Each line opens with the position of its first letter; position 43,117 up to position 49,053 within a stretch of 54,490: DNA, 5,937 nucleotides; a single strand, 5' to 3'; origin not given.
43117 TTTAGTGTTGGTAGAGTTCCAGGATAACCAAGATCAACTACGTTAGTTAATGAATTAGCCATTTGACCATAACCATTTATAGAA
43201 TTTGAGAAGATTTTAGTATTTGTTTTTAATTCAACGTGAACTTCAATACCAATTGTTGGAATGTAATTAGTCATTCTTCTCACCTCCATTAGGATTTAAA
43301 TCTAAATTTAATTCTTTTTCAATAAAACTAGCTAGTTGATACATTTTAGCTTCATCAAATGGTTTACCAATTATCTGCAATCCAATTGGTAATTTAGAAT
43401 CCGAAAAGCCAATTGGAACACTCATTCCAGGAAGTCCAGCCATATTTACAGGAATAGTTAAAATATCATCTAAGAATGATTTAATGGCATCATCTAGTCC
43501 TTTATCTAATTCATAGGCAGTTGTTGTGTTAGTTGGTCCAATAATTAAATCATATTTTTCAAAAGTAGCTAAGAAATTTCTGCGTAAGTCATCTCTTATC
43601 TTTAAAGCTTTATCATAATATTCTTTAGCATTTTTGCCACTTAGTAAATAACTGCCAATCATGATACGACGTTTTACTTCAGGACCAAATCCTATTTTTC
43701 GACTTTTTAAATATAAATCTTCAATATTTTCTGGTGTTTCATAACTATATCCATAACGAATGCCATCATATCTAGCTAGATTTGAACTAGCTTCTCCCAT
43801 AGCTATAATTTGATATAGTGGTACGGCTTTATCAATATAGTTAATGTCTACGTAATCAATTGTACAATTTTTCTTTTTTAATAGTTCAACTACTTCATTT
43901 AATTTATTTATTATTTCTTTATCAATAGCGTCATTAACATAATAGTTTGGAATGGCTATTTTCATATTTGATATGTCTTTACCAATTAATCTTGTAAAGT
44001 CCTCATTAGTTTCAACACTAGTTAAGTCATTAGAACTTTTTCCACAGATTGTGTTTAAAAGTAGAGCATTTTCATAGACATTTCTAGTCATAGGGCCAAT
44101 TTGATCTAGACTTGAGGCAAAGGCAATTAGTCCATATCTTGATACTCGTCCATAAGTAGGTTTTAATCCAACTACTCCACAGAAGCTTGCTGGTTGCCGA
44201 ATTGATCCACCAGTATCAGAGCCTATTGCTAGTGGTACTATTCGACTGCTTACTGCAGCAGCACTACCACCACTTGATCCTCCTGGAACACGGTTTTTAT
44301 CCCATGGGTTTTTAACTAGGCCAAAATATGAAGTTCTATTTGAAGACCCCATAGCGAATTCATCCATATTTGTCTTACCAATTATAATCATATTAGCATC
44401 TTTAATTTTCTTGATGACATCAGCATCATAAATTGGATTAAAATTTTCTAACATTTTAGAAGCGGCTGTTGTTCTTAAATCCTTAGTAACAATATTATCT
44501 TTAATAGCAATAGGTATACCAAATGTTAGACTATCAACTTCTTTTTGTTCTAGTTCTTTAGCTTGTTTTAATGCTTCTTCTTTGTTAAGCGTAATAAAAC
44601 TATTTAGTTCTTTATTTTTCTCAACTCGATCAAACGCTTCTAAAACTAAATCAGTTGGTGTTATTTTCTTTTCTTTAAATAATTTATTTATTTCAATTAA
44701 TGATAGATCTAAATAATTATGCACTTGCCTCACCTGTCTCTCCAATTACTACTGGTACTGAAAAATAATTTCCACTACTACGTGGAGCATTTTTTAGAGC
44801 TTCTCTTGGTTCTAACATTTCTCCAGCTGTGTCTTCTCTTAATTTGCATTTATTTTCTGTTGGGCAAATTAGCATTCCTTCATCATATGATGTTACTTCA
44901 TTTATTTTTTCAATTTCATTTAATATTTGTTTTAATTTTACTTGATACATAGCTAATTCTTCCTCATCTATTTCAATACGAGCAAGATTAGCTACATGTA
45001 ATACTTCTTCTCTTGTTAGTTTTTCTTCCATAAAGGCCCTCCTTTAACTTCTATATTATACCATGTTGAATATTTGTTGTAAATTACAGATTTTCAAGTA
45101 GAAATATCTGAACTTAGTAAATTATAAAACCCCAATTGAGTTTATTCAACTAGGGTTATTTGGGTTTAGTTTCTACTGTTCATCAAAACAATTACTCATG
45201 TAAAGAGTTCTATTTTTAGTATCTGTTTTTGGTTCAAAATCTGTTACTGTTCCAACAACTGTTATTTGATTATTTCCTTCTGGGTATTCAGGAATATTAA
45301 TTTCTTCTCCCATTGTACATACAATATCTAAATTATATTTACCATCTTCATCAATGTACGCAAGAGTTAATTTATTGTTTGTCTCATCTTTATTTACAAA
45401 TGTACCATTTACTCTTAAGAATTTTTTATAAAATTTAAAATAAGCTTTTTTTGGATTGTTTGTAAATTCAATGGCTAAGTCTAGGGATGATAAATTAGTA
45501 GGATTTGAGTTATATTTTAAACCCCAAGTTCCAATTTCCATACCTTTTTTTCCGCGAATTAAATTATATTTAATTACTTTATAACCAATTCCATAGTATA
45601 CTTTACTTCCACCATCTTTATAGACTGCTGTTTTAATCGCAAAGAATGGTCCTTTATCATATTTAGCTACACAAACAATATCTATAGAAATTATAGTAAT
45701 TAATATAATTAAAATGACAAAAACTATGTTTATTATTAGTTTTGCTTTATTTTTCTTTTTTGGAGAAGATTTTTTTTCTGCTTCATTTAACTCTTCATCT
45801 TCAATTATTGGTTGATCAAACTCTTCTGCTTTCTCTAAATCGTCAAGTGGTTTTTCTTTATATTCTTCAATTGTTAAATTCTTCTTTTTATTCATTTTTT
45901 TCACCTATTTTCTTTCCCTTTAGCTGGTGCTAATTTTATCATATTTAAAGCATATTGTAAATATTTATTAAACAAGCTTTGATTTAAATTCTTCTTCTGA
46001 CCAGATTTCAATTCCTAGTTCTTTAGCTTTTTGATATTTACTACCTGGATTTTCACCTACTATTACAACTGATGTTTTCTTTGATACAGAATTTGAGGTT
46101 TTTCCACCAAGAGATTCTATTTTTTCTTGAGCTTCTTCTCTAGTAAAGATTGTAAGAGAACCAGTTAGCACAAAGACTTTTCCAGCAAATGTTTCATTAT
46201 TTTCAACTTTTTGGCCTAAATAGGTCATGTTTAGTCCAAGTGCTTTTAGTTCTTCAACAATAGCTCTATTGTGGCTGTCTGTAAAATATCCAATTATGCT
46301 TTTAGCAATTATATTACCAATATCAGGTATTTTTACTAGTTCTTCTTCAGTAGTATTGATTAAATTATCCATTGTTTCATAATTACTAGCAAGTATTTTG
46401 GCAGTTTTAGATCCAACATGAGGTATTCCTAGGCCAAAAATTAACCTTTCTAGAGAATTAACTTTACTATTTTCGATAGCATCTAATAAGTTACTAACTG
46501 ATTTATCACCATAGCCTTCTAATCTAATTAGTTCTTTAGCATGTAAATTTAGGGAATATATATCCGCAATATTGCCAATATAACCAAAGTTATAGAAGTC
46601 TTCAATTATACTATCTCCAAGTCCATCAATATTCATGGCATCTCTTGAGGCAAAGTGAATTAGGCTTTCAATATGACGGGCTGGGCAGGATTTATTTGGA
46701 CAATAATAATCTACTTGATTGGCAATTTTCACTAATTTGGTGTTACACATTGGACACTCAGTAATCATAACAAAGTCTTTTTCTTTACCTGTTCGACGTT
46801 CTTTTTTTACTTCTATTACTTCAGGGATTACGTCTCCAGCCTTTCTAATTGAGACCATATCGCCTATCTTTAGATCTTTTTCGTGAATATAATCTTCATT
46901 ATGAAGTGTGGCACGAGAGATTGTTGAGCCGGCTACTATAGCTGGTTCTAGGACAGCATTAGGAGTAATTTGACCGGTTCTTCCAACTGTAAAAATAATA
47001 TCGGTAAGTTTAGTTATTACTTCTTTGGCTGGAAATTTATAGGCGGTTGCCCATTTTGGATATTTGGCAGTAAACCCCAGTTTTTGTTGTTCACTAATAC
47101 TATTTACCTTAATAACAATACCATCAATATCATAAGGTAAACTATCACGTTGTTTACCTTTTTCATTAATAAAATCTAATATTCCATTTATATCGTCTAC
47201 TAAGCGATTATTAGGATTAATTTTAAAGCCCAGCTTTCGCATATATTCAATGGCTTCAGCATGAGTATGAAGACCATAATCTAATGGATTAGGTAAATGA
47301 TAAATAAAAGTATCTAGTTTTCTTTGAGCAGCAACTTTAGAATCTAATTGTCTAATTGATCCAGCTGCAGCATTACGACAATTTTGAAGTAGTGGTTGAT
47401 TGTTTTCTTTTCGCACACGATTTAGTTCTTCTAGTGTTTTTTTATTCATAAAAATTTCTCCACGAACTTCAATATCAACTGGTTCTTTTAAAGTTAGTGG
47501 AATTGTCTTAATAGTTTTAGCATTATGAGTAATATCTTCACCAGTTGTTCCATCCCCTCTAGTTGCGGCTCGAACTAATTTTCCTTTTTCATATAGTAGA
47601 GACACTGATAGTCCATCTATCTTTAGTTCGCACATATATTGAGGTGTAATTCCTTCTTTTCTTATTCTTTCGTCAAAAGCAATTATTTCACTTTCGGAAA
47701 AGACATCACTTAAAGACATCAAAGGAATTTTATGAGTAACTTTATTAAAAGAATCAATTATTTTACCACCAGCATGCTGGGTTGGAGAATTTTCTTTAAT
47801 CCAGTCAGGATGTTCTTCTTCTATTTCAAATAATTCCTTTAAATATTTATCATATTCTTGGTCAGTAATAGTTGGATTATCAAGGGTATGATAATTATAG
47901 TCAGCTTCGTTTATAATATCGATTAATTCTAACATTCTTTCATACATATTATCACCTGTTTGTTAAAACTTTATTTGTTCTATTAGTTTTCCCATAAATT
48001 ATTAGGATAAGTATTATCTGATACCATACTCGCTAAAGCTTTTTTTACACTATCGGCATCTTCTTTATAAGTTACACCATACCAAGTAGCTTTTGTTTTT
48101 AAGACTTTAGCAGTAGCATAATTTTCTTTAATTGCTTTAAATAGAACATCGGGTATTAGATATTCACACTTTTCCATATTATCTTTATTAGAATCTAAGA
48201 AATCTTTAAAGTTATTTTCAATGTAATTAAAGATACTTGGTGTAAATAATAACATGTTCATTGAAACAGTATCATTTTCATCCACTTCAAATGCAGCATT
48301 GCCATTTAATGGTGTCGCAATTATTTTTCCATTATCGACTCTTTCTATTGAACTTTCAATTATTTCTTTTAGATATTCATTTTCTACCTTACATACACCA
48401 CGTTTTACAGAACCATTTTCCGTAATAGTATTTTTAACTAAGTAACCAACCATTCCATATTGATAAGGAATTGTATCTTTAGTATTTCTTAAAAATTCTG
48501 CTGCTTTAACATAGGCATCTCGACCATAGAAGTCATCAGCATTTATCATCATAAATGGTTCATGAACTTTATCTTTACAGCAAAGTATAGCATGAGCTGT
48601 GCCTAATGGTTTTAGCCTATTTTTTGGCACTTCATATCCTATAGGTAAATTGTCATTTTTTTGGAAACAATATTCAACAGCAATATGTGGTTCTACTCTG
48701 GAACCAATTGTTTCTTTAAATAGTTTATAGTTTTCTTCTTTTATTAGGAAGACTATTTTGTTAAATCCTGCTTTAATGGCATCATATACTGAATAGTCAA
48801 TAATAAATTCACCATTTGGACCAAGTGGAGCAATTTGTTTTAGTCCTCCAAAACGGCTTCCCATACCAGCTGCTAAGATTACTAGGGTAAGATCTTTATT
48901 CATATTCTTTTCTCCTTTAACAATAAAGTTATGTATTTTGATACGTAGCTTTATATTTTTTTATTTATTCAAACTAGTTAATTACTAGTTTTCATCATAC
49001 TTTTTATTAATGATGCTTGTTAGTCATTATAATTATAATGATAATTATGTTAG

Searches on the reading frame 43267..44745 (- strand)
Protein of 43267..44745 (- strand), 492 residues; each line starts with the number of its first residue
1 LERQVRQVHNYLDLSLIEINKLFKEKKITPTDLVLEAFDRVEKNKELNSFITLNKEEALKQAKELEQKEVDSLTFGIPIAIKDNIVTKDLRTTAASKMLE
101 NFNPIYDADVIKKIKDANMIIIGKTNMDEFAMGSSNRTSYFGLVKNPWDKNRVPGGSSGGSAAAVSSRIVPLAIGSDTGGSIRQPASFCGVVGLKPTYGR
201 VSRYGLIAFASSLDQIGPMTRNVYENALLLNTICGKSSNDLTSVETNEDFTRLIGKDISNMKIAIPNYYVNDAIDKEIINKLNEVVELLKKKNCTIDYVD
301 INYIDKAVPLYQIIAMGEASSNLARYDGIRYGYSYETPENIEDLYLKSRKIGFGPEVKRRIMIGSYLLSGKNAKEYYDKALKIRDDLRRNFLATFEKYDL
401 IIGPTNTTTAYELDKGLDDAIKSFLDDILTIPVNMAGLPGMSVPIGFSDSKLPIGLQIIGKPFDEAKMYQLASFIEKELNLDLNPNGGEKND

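Call 9: search_protein_families(library=pfam, proteins=[window:43267-44745:-], max_evalue=0.00001)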
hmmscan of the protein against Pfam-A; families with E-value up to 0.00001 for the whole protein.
window:43267-44745:- (492 aa): 1 family
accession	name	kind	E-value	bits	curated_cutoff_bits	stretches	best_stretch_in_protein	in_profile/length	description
PF01425.27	Amidase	-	2.4e-143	478.8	27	1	32-467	1-443/445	Amidase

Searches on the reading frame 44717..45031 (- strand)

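Call 90: search_protein_families(library=pfam, proteins=[window:44717-45031:-], max_evalue=0.00001)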
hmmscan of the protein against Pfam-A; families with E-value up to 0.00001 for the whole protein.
window:44717-45031:- (104 aa): 1 family
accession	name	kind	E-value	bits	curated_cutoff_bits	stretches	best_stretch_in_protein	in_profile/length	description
PF02686.20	GatC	-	6.4e-12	45.9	23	1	21-92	1-66/66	Glu-tRNAGln amidotransferase C subunit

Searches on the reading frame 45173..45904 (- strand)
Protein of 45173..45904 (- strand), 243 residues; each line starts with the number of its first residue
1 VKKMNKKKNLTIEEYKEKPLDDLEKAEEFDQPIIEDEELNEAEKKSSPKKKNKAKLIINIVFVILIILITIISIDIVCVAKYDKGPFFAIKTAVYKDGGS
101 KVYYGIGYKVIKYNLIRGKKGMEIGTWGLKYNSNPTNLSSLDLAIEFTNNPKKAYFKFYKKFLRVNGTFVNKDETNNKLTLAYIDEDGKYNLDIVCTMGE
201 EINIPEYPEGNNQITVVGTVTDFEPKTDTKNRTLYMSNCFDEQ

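Call 9: search_protein_families(library=pfam, proteins=[window:45173-45904:-], max_evalue=0.00001)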
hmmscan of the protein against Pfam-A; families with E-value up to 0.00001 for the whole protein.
window:45173-45904:- (243 aa): 1 family
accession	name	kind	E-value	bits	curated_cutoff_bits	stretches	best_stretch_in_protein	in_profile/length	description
PF12869.13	tRNA_anti-like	-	6.2e-06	26.3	23.5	0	63-223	10-135/146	tRNA_anti-like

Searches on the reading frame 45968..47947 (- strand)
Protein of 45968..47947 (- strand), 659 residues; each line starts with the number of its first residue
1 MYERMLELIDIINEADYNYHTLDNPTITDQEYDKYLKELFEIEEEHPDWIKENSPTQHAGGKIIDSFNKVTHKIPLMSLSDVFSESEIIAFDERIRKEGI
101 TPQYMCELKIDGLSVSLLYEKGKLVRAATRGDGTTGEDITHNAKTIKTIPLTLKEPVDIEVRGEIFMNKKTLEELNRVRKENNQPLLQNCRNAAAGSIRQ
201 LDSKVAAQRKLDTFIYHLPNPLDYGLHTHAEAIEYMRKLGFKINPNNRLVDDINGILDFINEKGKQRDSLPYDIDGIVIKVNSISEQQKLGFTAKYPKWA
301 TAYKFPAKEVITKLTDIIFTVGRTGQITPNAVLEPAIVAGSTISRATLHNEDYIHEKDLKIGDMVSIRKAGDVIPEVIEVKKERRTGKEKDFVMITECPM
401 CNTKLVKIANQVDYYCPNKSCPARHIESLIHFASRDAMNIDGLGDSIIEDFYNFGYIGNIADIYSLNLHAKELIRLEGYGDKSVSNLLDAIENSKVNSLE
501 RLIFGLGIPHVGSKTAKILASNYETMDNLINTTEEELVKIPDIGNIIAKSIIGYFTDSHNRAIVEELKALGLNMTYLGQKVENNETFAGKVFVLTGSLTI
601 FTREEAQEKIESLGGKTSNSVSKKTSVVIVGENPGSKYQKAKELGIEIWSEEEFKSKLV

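Call 90: search_protein_families(library=pfam, proteins=[window:45968-47947:-], max_evalue=0.00001)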
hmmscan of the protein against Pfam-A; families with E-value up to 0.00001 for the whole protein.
window:45968-47947:- (659 aa): 7 families
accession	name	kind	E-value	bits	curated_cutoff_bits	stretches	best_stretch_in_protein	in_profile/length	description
PF01653.23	DNA_ligase_aden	-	9.8e-92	307.5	27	1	66-308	3-253/253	NAD-dependent DNA ligase adenylation domain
PF03120.22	DNA_ligase_OB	-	7.6e-33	112.7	32.9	1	312-388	2-78/79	NAD-dependent DNA ligase OB-fold domain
PF12826.13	HHH_2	-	4.9e-25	87.9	27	1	501-564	1-64/64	Helix-hairpin-helix motif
PF00533.33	BRCT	-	6.6e-20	71.6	21.3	1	586-655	5-75/78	BRCA1 C Terminus (BRCT) domain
PF14520.12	HHH_5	-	4.5e-13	49.9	27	1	506-552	5-52/57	Helix-hairpin-helix domain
PF03119.21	DNA_ligase_ZBD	-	1.4e-09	38.1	25.8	1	397-423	1-27/27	NAD-dependent DNA ligase C4 zinc finger domain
PF12738.14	PTCB-BRCT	-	8e-08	32.6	22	1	603-648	13-58/63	twin BRCT domain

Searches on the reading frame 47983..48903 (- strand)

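Call 90: search_protein_families(library=pfam, proteins=[window:47983-48903:-], max_evalue=0.00001)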
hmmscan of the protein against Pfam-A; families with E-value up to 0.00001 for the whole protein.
window:47983-48903:- (306 aa): 2 families
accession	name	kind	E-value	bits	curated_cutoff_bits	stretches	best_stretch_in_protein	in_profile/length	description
PF00483.29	NTP_transferase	-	3.1e-11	43.8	21.2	1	8-275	3-227/245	Nucleotidyl transferase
PF12804.13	NTP_transf_3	-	8.2e-06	26.5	27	0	8-59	2-51/160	MobA-like NTP transferase domain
